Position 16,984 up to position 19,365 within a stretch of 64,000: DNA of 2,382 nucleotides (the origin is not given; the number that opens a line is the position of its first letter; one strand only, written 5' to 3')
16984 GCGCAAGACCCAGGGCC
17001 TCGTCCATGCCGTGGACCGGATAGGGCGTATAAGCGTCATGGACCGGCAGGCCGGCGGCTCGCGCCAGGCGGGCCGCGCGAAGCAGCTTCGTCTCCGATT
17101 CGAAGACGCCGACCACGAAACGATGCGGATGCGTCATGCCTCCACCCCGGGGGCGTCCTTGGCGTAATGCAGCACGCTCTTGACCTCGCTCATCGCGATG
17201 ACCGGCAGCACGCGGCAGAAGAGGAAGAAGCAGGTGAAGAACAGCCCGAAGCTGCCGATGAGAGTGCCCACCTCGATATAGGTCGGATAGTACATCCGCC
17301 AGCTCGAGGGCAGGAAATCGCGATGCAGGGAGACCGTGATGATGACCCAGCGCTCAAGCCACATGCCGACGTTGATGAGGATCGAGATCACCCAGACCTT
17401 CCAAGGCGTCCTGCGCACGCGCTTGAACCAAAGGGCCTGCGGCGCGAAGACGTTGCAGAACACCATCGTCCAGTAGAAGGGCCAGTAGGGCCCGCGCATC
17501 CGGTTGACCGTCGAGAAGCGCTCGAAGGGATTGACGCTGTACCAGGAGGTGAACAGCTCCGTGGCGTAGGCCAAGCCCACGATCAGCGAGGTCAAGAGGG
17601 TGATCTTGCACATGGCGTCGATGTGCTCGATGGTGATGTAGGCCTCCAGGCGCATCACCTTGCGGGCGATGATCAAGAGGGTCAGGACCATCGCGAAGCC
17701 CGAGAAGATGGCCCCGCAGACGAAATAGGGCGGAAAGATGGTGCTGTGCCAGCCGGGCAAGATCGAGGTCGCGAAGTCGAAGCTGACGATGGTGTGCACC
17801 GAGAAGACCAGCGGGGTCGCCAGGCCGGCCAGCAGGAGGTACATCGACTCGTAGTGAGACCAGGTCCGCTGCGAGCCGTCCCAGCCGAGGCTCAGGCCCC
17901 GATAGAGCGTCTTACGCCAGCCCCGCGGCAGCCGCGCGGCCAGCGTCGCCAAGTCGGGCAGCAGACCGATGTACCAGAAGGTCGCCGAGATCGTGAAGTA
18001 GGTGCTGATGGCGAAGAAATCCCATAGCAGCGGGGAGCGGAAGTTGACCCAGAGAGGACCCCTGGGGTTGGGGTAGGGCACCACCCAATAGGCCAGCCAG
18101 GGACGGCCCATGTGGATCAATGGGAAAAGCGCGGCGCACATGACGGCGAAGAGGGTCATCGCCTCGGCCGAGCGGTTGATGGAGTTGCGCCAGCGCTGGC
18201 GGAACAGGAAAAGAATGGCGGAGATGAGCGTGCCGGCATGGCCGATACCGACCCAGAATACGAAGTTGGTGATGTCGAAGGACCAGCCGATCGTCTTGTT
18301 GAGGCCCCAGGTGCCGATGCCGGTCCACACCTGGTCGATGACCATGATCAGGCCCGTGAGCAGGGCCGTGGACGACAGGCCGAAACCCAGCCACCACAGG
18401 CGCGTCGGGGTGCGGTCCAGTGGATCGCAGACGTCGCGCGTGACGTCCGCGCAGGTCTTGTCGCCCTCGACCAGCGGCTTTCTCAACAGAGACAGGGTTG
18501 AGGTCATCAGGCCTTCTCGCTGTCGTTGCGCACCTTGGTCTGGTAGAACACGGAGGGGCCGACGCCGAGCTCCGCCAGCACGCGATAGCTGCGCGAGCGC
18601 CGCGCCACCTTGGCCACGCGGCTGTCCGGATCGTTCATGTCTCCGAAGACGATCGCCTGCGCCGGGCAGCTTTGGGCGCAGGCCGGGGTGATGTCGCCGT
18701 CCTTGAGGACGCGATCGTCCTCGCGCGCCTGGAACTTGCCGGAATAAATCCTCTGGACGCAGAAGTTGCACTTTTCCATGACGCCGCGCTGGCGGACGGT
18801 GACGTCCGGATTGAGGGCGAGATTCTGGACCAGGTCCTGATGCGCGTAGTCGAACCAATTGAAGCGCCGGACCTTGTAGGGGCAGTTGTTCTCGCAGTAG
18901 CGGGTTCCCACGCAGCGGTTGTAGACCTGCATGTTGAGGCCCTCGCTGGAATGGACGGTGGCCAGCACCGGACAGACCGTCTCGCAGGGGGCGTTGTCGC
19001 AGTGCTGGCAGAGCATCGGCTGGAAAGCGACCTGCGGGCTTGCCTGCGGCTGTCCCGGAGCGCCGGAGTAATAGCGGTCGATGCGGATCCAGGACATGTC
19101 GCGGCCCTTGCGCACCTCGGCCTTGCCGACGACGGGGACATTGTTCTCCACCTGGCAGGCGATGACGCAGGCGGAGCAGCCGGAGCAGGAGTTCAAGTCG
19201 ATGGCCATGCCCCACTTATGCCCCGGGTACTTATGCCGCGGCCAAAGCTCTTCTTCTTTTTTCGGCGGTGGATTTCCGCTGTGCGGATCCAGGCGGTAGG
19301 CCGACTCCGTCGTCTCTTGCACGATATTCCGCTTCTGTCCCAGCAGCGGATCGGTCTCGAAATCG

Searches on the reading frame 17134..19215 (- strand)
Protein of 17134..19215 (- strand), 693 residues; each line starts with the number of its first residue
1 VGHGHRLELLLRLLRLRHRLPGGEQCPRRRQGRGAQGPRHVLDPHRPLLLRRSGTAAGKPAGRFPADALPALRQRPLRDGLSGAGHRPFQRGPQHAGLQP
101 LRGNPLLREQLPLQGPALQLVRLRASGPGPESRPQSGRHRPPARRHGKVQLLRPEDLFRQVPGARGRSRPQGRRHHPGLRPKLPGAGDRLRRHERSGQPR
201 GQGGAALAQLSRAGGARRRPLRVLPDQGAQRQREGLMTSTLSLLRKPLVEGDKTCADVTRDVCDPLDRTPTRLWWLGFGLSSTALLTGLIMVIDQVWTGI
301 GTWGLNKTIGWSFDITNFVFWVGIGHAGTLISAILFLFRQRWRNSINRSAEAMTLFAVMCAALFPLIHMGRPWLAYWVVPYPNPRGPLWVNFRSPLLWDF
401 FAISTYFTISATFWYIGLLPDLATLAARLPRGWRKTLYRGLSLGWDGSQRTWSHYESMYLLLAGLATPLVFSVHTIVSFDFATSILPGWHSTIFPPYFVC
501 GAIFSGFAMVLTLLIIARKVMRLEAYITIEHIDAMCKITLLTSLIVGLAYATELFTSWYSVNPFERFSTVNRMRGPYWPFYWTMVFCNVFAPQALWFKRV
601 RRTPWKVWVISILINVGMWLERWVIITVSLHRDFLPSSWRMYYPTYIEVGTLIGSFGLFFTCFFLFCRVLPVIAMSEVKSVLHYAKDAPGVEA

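Call 5: search_protein_families(library=pfam, proteins=[window:17134-19215:-], max_evalue=0.01)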
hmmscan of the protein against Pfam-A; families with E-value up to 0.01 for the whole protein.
window:17134-19215:- (693 aa): 1 family
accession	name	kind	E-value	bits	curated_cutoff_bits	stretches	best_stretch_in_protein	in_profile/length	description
PF03916.19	NrfD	-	4.3e-21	76.3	25.8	1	306-629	6-308/313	Polysulphide reductase, NrfD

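Call 6: search_protein_families(library=ncbifam, proteins=[window:17134-19215:-], max_evalue=0.001)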
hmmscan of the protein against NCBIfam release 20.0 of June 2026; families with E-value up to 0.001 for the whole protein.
window:17134-19215:- (693 aa): 1 family
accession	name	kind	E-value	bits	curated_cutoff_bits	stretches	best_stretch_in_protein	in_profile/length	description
NF045798.1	DsrP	equivalog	2.3e-18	66.7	350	2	275-415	13-141/346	sulfate reduction electron transfer complex DsrMKJOP subunit DsrP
